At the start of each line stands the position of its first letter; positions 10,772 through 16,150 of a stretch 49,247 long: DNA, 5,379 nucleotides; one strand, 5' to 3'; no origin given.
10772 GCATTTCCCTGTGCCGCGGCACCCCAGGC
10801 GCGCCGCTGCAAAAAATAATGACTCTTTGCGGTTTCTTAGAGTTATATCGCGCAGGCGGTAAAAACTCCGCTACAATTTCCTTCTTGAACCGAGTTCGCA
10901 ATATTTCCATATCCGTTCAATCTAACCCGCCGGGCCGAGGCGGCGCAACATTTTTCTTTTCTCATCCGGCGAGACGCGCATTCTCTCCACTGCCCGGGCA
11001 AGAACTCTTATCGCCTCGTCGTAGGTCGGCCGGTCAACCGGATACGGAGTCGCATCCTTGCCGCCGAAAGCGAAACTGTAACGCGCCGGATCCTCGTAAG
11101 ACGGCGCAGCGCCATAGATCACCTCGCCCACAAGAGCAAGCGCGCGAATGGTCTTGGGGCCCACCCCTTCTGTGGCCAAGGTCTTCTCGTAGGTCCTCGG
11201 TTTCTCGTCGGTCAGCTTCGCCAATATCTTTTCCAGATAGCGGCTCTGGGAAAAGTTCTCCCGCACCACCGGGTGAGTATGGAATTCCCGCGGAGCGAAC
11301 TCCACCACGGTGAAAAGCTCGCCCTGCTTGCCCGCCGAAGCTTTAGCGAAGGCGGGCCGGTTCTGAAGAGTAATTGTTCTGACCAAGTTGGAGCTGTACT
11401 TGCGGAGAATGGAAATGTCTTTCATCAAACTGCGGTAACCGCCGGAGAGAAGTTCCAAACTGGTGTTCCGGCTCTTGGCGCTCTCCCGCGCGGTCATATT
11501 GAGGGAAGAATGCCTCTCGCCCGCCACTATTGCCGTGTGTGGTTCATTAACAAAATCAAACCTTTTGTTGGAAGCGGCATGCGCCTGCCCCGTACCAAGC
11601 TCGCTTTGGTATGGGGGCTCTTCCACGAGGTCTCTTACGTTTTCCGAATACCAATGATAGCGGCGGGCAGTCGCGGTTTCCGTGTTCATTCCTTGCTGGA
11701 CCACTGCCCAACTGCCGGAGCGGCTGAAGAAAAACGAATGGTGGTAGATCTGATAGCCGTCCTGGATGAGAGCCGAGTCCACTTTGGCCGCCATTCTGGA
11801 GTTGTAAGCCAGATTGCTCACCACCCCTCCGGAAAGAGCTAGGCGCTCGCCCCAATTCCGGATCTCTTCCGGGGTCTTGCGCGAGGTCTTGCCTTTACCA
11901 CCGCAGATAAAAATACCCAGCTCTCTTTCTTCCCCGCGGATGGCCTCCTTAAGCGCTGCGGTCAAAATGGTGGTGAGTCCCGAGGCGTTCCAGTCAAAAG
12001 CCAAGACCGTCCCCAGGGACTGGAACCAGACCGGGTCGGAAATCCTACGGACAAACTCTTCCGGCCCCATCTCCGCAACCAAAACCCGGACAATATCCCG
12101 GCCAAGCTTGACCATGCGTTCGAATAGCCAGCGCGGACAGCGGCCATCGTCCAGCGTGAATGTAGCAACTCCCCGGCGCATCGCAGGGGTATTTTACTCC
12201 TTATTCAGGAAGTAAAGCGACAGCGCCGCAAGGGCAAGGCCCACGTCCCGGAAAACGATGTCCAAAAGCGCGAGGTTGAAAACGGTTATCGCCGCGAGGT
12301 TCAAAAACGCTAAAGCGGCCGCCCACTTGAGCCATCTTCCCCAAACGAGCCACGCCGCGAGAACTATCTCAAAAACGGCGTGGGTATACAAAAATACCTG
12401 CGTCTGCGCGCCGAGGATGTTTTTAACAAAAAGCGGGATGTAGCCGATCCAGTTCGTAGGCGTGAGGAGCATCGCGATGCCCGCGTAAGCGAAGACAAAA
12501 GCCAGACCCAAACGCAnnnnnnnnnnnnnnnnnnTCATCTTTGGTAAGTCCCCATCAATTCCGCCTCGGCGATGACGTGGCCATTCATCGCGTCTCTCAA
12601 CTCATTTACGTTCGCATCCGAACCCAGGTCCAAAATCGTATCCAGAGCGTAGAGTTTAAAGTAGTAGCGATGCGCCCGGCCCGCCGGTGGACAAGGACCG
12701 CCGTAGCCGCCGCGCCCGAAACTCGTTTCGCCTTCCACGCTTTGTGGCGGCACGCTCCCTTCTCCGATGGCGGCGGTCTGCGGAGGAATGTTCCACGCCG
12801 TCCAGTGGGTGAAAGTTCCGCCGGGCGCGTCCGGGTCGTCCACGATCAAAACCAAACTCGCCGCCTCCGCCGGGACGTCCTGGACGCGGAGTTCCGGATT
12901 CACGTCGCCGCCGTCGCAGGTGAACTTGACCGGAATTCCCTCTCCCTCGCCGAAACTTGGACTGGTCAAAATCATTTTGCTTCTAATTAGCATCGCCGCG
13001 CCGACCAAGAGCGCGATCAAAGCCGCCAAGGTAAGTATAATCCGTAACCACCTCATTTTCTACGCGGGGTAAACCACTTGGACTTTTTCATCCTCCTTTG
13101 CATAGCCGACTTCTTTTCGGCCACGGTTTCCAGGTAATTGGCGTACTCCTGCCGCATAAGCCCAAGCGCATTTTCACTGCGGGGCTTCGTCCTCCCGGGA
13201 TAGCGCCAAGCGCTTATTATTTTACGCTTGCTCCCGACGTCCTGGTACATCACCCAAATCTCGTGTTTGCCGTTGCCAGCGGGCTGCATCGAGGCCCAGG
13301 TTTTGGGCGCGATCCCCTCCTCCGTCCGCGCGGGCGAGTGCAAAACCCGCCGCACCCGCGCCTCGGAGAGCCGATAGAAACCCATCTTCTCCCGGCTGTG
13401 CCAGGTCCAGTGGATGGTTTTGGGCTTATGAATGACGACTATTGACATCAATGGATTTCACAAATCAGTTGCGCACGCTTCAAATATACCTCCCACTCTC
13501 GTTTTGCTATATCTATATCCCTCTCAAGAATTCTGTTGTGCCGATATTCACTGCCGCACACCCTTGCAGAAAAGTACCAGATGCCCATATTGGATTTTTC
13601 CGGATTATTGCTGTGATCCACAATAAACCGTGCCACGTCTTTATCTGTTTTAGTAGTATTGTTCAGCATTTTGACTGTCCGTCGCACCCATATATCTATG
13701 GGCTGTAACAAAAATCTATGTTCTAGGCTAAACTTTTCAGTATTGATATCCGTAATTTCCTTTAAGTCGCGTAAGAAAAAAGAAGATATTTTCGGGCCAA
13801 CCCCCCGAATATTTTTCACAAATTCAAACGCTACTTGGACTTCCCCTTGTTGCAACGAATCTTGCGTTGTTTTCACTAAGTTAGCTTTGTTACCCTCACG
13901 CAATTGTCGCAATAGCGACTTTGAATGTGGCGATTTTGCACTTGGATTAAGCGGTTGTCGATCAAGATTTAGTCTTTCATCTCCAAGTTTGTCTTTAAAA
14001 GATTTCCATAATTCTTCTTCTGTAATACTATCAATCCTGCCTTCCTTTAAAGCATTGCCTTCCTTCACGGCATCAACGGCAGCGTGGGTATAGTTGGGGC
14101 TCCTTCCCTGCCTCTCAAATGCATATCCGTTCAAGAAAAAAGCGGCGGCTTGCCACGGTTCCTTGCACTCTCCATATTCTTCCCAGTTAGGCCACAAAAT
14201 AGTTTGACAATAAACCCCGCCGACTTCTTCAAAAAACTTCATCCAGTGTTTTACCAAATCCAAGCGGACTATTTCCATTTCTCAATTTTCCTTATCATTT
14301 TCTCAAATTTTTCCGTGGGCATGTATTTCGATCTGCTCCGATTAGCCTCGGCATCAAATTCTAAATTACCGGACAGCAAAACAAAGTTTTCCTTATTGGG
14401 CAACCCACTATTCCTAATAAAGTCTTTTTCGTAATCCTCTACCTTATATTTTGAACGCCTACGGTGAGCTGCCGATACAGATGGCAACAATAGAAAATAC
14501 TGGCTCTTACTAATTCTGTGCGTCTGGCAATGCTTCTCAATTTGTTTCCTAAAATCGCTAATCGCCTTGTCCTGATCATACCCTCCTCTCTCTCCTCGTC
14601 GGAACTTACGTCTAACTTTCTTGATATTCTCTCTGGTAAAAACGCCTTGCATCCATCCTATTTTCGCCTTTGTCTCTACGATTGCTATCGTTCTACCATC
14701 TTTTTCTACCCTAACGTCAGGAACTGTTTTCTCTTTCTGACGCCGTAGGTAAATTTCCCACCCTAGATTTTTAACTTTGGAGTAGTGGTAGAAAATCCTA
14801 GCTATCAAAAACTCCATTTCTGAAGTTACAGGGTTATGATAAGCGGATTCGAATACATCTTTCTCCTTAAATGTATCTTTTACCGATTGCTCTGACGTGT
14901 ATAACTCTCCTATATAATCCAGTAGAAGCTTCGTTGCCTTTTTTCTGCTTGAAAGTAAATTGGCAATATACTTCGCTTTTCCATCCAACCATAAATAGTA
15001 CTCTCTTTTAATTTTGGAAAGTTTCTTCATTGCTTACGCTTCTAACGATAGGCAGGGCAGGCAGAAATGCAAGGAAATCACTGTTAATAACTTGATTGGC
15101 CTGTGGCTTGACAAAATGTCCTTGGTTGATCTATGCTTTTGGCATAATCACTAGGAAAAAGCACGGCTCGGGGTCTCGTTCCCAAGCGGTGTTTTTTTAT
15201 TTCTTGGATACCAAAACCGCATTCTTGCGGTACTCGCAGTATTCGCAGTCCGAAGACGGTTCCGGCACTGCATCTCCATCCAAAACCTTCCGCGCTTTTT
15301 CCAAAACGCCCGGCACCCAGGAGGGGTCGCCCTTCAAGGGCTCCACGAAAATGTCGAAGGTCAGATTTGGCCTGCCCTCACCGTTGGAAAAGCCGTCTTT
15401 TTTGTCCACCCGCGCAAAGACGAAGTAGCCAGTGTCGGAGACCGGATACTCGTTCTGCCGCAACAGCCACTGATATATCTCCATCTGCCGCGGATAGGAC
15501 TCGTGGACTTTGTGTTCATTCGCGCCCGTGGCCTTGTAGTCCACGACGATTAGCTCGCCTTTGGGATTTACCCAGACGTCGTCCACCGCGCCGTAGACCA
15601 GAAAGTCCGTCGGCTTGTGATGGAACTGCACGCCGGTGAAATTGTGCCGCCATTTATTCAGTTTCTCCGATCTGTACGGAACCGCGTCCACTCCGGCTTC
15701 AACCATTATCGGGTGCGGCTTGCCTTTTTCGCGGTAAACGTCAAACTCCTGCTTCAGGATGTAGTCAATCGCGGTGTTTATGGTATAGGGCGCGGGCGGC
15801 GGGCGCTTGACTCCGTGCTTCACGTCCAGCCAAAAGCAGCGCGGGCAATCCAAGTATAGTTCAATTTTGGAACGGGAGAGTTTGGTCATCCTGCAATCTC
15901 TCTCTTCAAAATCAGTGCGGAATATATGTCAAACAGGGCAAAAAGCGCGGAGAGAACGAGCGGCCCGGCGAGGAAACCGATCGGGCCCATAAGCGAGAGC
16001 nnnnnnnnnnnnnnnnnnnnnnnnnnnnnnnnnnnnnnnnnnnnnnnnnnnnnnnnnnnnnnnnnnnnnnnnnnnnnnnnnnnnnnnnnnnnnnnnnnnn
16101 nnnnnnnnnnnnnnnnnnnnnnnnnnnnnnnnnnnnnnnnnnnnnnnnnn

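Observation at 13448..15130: AT-rich two-gene cassette pairing a PD-(D/E)xK nuclease with an HhH-GPD glycosylase-like protein and no methyltransferase: candidate base-excision/nuclease defence module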

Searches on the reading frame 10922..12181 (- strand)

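Call 3: search_protein_families(library=pfam, proteins=[window:10922-12181:-], max_evalue=1)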
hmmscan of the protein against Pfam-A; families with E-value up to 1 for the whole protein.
window:10922-12181:- (419 aa): 1 family
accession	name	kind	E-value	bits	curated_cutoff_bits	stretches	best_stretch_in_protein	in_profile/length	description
PF05559.16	DUF763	-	6.7e-122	407.1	35.5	2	4-189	1-183/319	Protein of unknown function (DUF763)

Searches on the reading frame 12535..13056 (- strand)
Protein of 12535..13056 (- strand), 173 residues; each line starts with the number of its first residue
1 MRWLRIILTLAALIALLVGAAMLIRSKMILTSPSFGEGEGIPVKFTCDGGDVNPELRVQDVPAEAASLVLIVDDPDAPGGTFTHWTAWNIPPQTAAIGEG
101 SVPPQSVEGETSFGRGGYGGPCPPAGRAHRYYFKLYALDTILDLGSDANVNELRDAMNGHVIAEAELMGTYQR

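Call 3: search_protein_families(library=pfam, proteins=[window:12535-13056:-], max_evalue=1)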
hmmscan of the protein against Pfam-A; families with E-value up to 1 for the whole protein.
window:12535-13056:- (173 aa): 1 family
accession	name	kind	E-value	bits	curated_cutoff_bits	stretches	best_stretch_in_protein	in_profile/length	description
PF01161.25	PBP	-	5.6e-41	140.5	24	1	41-171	2-135/135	Phosphatidylethanolamine-binding protein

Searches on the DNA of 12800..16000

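Call 102: search_rna_families(source=window, start=12800, end=16000, threshold=evalue, max_evalue=1)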
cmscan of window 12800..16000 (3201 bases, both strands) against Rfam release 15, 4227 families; matches with E-value up to 1: 1.
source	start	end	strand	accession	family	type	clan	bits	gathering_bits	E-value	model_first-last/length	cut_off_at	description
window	14052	14147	+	RF01696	Chlorobi-1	Gene; sRNA;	-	19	50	0.07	1-67/67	no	Chlorobi-1 RNA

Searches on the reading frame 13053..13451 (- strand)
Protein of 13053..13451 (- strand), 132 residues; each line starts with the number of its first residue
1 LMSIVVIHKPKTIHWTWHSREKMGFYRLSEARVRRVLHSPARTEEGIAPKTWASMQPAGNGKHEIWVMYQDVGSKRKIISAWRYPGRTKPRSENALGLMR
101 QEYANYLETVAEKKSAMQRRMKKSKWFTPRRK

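Call 3: search_protein_families(library=pfam, proteins=[window:13053-13451:-], max_evalue=1)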
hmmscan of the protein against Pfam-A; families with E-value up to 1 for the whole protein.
window:13053-13451:- (132 aa): 1 family
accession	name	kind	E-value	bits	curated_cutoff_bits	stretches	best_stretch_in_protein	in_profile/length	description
PF11897.13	DUF3417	-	0.11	13.4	25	0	13-50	15-52/109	Protein of unknown function (DUF3417)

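Call 4: search_protein_families(library=padloc, proteins=[window:13053-13451:-], max_evalue=1)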
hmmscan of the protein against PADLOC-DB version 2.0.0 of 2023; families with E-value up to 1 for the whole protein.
window:13053-13451:- (132 aa): 0 families

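Call 5: search_protein_families(library=ncbifam, proteins=[window:13053-13451:-], max_evalue=1)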
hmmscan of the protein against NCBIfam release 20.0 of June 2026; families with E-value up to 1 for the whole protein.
window:13053-13451:- (132 aa): 1 family
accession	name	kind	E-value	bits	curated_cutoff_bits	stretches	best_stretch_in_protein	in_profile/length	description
TIGR03710.1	OAFO_sf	subfamily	0.028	13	482.75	1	74-125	397-447/561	2-oxoacid:acceptor oxidoreductase subunit alpha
